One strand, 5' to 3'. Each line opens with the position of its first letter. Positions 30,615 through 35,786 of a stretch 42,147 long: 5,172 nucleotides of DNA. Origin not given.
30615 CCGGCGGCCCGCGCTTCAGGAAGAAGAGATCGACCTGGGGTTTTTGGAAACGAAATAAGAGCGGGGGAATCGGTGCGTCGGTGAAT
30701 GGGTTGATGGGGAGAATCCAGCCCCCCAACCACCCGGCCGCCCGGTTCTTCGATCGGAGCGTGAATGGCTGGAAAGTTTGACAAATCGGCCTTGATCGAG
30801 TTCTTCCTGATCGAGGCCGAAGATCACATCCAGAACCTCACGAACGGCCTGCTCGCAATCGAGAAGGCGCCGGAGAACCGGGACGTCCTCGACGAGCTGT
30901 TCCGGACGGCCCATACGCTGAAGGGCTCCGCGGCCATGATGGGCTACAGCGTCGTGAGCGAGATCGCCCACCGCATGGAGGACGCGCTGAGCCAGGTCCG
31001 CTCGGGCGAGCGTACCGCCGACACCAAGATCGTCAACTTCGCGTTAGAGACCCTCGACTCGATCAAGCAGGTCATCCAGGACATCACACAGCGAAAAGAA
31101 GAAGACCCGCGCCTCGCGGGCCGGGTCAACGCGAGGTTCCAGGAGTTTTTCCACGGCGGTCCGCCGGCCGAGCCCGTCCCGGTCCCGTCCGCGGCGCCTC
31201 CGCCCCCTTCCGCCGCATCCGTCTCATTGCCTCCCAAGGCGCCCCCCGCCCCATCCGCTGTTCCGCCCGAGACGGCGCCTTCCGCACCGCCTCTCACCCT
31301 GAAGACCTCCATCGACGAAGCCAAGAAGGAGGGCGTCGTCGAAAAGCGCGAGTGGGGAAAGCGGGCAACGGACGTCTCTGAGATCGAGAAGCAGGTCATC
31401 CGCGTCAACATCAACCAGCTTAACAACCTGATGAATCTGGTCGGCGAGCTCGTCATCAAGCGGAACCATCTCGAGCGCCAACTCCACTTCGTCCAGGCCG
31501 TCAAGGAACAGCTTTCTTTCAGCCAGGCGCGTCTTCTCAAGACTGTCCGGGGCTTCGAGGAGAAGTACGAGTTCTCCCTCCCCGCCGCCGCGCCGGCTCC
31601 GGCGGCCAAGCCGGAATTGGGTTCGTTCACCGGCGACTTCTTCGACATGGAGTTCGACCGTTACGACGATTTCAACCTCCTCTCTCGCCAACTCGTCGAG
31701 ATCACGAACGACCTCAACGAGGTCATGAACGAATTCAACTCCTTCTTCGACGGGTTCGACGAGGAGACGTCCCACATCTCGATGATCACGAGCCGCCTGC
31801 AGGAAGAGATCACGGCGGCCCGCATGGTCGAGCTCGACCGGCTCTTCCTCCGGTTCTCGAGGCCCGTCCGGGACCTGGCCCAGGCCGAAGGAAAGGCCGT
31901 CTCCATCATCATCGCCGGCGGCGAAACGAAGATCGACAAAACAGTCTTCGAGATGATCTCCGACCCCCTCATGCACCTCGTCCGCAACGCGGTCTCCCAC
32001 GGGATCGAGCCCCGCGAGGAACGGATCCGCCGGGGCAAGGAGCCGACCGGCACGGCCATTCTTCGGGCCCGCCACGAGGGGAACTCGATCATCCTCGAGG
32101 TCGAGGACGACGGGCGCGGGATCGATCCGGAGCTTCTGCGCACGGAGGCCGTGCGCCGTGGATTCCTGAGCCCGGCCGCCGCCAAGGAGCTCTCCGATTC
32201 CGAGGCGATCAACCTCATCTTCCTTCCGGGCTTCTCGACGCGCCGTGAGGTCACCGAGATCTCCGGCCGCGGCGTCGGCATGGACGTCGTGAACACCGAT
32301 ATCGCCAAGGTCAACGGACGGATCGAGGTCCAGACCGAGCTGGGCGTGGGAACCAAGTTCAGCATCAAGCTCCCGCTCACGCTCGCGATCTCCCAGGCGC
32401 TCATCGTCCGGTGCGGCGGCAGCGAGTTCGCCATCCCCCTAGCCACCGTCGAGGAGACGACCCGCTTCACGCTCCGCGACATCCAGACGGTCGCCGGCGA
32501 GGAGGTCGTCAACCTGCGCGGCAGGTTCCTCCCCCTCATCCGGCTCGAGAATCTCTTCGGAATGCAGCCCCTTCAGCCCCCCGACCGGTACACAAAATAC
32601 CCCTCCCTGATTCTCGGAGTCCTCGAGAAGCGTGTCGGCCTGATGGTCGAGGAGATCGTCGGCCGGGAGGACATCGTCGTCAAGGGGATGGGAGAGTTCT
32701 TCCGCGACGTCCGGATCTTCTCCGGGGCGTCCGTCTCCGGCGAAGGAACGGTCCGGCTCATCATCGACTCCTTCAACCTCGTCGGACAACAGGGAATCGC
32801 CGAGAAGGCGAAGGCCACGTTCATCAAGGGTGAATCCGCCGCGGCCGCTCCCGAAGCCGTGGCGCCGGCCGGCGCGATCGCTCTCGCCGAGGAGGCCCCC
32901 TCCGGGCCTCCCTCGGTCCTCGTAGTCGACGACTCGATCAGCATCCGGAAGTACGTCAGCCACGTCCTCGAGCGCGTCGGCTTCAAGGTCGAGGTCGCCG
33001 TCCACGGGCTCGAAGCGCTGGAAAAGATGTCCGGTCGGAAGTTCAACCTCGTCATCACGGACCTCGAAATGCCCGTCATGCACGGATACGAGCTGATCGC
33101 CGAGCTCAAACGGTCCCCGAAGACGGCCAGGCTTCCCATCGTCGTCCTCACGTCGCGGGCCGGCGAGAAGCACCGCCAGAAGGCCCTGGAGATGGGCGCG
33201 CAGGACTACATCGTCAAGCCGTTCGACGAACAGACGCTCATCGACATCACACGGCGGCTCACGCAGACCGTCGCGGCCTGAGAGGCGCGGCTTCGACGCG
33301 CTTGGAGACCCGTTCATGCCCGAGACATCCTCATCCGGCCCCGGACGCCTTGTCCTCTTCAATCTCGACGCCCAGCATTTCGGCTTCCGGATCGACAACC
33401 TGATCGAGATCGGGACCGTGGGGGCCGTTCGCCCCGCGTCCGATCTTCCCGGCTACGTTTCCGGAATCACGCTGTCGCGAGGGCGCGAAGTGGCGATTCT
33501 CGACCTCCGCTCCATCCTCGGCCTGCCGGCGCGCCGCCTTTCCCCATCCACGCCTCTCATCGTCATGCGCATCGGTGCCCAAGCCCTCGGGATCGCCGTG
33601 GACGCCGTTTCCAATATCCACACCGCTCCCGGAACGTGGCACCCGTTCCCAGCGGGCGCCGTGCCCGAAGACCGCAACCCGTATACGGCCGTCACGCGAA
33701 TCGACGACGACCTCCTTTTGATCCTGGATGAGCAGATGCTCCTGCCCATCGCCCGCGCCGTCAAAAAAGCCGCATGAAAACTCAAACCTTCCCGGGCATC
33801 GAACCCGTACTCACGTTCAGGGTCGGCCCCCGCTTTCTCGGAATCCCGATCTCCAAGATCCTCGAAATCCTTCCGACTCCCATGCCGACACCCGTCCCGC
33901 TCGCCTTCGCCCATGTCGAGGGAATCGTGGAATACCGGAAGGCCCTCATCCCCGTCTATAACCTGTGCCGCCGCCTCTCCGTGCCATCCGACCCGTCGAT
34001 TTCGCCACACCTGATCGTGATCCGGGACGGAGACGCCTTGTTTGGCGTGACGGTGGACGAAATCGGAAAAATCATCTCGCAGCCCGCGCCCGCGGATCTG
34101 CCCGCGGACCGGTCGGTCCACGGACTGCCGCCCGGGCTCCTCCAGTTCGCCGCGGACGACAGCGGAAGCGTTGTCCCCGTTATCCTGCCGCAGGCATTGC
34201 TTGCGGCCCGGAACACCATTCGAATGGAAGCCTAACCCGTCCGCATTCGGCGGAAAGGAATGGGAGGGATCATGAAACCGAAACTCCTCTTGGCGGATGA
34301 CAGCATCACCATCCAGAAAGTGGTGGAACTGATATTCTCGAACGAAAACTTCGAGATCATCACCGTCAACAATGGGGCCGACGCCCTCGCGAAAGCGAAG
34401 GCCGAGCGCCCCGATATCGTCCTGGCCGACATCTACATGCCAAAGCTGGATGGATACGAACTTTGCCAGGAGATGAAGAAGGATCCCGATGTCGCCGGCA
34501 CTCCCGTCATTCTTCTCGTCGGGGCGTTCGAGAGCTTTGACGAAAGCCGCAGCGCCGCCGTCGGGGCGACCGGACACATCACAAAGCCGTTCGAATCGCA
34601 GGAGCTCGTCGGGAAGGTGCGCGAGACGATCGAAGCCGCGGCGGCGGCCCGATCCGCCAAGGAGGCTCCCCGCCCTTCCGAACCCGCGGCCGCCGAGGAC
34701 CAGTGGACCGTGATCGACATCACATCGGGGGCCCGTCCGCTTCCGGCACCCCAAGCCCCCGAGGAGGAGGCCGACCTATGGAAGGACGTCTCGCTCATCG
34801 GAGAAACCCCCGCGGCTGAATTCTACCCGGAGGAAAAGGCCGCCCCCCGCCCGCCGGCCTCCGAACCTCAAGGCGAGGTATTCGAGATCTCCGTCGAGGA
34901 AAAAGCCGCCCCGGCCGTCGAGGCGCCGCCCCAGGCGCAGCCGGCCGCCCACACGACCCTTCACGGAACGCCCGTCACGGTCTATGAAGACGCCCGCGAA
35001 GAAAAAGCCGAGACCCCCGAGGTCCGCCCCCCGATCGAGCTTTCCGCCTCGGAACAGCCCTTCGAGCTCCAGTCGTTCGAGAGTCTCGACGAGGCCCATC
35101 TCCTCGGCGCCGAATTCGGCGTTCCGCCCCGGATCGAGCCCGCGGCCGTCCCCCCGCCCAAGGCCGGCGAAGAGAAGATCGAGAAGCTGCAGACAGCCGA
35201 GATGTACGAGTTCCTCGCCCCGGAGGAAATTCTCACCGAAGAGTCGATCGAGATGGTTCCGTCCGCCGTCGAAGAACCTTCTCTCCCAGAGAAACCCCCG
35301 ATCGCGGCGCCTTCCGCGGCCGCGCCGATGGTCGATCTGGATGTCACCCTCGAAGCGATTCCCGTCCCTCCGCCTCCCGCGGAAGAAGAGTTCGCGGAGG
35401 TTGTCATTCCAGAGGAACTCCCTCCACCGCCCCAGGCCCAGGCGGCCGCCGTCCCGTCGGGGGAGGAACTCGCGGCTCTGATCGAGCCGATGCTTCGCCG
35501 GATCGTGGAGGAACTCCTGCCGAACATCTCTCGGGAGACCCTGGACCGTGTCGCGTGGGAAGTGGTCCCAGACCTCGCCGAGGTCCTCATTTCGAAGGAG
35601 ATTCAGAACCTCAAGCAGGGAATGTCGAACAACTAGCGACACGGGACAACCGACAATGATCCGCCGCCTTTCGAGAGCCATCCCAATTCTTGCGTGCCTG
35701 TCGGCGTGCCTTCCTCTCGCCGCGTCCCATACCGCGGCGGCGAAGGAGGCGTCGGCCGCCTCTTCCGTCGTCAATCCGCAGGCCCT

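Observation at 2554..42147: Family of strictly periodic 7-nt and 8-nt tandem arrays in most intergenic spacers, usually starting at the stop codon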

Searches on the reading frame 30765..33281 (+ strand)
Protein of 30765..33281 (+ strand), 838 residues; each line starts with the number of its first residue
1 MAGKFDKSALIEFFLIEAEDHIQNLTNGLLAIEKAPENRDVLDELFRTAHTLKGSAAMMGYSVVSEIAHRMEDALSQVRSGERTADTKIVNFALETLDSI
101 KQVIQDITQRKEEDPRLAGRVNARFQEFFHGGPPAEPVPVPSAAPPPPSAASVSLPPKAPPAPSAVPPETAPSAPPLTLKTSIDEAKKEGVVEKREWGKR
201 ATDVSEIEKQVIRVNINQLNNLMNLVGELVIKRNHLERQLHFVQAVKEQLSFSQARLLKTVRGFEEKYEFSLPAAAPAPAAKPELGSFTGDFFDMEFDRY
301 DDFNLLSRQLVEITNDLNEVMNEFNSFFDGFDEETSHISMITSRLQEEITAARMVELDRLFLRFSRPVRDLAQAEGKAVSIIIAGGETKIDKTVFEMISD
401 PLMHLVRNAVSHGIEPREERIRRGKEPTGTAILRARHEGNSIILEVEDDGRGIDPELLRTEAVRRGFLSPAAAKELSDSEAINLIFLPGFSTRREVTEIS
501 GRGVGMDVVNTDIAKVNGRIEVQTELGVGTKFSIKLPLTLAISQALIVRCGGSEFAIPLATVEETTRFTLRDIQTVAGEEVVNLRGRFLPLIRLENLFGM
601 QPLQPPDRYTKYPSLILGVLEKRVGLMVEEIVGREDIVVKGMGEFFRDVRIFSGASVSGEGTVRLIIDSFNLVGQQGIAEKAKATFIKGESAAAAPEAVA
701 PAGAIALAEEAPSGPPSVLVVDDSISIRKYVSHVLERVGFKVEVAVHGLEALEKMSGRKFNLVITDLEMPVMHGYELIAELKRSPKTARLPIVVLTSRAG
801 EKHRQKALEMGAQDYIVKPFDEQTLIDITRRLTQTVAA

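Call 15: search_protein_families(library=pfam, proteins=[window:30765-33281:+])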
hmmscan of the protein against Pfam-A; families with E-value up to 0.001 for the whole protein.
window:30765-33281:+ (838 aa): 5 families
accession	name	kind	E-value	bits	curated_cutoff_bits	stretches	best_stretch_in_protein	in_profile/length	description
PF00072.30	Response_reg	-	2.9e-28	98.7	30.2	1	718-828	1-109/111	Response regulator receiver domain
PF01584.24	CheW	-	1.6e-21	76.8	23.5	1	544-673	1-134/138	CheW-like domain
PF01627.28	Hpt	-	1.8e-18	66.9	24.6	1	10-98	2-79/84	Hpt domain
PF02518.31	HATPase_c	-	2.9e-18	66.8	26.4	1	399-539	3-110/111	Histidine kinase-, DNA gyrase B-, and HSP90-like ATPase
PF02895.20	H-kinase_dim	-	2.3e-10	41.2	23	1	210-244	2-36/68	Signal transducing histidine kinase, homodimeric domain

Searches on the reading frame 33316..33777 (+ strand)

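Call 15: search_protein_families(library=pfam, proteins=[window:33316-33777:+])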
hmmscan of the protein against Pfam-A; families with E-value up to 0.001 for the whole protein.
window:33316-33777:+ (153 aa): 1 family
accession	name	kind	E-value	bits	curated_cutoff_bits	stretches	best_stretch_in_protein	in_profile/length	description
PF01584.24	CheW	-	3.4e-20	72.5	23.5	1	12-143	2-134/138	CheW-like domain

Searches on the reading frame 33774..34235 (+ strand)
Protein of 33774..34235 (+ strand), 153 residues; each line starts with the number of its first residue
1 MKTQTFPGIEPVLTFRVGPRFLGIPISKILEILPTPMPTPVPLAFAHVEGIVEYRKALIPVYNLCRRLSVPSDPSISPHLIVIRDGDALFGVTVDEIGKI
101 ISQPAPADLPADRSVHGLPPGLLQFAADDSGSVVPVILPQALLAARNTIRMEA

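Call 15: search_protein_families(library=pfam, proteins=[window:33774-34235:+])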
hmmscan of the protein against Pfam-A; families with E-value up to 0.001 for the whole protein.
window:33774-34235:+ (153 aa): 1 family
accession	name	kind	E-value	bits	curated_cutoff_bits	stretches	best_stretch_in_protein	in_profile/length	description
PF01584.24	CheW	-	3.2e-20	72.6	23.5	1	12-145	2-136/138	CheW-like domain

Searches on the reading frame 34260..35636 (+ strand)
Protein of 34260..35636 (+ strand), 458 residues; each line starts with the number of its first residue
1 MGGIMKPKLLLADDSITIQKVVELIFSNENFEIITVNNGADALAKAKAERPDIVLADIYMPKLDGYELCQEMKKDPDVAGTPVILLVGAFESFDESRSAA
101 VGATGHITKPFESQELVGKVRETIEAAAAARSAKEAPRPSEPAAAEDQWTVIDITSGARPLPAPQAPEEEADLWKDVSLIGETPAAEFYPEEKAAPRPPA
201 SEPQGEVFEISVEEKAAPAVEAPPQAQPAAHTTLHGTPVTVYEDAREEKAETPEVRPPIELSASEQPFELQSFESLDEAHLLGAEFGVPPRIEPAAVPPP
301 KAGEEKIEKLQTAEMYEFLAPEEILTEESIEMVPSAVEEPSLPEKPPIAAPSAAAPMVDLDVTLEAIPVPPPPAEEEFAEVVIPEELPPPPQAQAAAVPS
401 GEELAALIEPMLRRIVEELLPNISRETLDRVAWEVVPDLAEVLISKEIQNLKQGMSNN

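Call 15: search_protein_families(library=pfam, proteins=[window:34260-35636:+])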
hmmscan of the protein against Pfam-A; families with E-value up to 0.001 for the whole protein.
window:34260-35636:+ (458 aa): 1 family
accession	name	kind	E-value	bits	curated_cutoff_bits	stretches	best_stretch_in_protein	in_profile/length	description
PF00072.30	Response_reg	-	5.6e-23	81.7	30.2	1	10-120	2-110/111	Response regulator receiver domain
